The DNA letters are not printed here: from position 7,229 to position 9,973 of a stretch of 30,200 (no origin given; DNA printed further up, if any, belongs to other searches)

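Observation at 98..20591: Candidate undescribed anaerobic pathway for N-methylated taurines: demethylation modules physically joined to Xsc desulfonation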

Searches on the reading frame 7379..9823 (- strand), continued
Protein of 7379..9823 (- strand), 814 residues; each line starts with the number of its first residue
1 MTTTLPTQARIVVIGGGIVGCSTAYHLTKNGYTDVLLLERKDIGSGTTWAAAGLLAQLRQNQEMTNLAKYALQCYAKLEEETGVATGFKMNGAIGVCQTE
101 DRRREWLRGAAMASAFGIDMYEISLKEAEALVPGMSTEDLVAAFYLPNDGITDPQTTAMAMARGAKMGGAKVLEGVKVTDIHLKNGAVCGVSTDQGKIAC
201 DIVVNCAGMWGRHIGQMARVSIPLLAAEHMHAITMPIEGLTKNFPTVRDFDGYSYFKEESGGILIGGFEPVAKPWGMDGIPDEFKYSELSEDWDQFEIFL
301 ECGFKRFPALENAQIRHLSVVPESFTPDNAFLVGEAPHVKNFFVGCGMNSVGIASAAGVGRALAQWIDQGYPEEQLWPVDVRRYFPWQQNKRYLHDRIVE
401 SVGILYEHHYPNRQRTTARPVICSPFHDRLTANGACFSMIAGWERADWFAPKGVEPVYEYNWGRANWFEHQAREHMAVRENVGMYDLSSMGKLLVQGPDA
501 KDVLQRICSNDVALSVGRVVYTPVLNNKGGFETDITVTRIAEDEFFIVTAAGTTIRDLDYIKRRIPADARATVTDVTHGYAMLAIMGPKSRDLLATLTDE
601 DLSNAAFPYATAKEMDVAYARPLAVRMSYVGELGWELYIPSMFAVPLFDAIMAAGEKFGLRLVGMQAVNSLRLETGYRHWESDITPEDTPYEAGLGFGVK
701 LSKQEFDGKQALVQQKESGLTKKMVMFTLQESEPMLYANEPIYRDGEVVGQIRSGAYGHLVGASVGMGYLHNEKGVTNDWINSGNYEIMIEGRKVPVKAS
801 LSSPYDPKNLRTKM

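Call 61: find_encoding_contigs(protein=P0205, flank=10000, max_places=1)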
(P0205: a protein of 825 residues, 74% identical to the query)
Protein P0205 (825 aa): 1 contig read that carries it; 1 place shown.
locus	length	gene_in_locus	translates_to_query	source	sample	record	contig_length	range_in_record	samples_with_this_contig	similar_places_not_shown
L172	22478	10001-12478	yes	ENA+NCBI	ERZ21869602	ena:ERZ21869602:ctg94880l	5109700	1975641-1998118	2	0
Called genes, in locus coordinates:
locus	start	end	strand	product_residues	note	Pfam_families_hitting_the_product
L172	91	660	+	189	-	PF02659:Mntp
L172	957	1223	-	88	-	-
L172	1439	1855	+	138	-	PF12276:DUF3617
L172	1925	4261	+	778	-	PF14371:DUF4412 (faint), PF00092:VWA, PF13519:VWA_2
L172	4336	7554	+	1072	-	PF27226:AF_1845 (faint)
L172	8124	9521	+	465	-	PF00989:PAS (weak), PF13426:PAS_9, PF00158:Sigma54_activat, PF01078:Mg_chelatase (weak), PF14532:Sigma54_activ_2, PF07724:AAA_2 (weak), PF07728:AAA_5 (weak), PF25601:AAA_lid_14, +3 more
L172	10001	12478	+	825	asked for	PF00890:FAD_binding_2 (weak), PF01266:DAO, PF01494:FAD_binding_3 (faint), PF04820:Trp_halogenase (faint), PF13450:NAD_binding_8 (faint), PF16350:FAO_M, PF01571:GCV_T, PF08669:GCV_T_C, +1 more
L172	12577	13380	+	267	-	PF01012:ETF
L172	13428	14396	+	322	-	PF01012:ETF, PF00766:ETF_alpha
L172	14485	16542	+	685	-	PF13534:Fer4_17 (faint), PF13183:Fer4_8, PF13187:Fer4_9, PF13237:Fer4_10 (weak), PF13484:Fer4_16 (weak), PF02754:CCG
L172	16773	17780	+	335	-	PF03480:DctP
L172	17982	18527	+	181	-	PF04290:DctQ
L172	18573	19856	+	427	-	PF06808:DctM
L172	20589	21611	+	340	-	PF00188:CAP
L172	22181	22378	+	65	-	-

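Call 72: search_solved_structures(query=window:7379-9823:-, show_alignments=4, max_evalue=1e-100)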
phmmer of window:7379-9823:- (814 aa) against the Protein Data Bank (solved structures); distinct sequences matched with E-value up to 1e-100: 5.
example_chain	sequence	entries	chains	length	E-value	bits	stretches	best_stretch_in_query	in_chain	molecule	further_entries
5l46_A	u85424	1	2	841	1.3e-132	446.6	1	7-771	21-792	Dimethylglycine dehydrogenase, mitochondrial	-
4p9s_A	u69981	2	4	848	3.9e-132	445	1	8-773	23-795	Dimethylglycine dehydrogenase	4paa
4pab_A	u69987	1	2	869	1.2e-131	443.3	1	8-773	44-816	Dimethylglycine dehydrogenase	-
1pj5_A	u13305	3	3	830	1.3e-112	380.4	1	8-811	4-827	N,N-dimethylglycine oxidase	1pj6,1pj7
3gsi_A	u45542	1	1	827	3.1e-111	375.9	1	10-811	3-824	N,N-dimethylglycine oxidase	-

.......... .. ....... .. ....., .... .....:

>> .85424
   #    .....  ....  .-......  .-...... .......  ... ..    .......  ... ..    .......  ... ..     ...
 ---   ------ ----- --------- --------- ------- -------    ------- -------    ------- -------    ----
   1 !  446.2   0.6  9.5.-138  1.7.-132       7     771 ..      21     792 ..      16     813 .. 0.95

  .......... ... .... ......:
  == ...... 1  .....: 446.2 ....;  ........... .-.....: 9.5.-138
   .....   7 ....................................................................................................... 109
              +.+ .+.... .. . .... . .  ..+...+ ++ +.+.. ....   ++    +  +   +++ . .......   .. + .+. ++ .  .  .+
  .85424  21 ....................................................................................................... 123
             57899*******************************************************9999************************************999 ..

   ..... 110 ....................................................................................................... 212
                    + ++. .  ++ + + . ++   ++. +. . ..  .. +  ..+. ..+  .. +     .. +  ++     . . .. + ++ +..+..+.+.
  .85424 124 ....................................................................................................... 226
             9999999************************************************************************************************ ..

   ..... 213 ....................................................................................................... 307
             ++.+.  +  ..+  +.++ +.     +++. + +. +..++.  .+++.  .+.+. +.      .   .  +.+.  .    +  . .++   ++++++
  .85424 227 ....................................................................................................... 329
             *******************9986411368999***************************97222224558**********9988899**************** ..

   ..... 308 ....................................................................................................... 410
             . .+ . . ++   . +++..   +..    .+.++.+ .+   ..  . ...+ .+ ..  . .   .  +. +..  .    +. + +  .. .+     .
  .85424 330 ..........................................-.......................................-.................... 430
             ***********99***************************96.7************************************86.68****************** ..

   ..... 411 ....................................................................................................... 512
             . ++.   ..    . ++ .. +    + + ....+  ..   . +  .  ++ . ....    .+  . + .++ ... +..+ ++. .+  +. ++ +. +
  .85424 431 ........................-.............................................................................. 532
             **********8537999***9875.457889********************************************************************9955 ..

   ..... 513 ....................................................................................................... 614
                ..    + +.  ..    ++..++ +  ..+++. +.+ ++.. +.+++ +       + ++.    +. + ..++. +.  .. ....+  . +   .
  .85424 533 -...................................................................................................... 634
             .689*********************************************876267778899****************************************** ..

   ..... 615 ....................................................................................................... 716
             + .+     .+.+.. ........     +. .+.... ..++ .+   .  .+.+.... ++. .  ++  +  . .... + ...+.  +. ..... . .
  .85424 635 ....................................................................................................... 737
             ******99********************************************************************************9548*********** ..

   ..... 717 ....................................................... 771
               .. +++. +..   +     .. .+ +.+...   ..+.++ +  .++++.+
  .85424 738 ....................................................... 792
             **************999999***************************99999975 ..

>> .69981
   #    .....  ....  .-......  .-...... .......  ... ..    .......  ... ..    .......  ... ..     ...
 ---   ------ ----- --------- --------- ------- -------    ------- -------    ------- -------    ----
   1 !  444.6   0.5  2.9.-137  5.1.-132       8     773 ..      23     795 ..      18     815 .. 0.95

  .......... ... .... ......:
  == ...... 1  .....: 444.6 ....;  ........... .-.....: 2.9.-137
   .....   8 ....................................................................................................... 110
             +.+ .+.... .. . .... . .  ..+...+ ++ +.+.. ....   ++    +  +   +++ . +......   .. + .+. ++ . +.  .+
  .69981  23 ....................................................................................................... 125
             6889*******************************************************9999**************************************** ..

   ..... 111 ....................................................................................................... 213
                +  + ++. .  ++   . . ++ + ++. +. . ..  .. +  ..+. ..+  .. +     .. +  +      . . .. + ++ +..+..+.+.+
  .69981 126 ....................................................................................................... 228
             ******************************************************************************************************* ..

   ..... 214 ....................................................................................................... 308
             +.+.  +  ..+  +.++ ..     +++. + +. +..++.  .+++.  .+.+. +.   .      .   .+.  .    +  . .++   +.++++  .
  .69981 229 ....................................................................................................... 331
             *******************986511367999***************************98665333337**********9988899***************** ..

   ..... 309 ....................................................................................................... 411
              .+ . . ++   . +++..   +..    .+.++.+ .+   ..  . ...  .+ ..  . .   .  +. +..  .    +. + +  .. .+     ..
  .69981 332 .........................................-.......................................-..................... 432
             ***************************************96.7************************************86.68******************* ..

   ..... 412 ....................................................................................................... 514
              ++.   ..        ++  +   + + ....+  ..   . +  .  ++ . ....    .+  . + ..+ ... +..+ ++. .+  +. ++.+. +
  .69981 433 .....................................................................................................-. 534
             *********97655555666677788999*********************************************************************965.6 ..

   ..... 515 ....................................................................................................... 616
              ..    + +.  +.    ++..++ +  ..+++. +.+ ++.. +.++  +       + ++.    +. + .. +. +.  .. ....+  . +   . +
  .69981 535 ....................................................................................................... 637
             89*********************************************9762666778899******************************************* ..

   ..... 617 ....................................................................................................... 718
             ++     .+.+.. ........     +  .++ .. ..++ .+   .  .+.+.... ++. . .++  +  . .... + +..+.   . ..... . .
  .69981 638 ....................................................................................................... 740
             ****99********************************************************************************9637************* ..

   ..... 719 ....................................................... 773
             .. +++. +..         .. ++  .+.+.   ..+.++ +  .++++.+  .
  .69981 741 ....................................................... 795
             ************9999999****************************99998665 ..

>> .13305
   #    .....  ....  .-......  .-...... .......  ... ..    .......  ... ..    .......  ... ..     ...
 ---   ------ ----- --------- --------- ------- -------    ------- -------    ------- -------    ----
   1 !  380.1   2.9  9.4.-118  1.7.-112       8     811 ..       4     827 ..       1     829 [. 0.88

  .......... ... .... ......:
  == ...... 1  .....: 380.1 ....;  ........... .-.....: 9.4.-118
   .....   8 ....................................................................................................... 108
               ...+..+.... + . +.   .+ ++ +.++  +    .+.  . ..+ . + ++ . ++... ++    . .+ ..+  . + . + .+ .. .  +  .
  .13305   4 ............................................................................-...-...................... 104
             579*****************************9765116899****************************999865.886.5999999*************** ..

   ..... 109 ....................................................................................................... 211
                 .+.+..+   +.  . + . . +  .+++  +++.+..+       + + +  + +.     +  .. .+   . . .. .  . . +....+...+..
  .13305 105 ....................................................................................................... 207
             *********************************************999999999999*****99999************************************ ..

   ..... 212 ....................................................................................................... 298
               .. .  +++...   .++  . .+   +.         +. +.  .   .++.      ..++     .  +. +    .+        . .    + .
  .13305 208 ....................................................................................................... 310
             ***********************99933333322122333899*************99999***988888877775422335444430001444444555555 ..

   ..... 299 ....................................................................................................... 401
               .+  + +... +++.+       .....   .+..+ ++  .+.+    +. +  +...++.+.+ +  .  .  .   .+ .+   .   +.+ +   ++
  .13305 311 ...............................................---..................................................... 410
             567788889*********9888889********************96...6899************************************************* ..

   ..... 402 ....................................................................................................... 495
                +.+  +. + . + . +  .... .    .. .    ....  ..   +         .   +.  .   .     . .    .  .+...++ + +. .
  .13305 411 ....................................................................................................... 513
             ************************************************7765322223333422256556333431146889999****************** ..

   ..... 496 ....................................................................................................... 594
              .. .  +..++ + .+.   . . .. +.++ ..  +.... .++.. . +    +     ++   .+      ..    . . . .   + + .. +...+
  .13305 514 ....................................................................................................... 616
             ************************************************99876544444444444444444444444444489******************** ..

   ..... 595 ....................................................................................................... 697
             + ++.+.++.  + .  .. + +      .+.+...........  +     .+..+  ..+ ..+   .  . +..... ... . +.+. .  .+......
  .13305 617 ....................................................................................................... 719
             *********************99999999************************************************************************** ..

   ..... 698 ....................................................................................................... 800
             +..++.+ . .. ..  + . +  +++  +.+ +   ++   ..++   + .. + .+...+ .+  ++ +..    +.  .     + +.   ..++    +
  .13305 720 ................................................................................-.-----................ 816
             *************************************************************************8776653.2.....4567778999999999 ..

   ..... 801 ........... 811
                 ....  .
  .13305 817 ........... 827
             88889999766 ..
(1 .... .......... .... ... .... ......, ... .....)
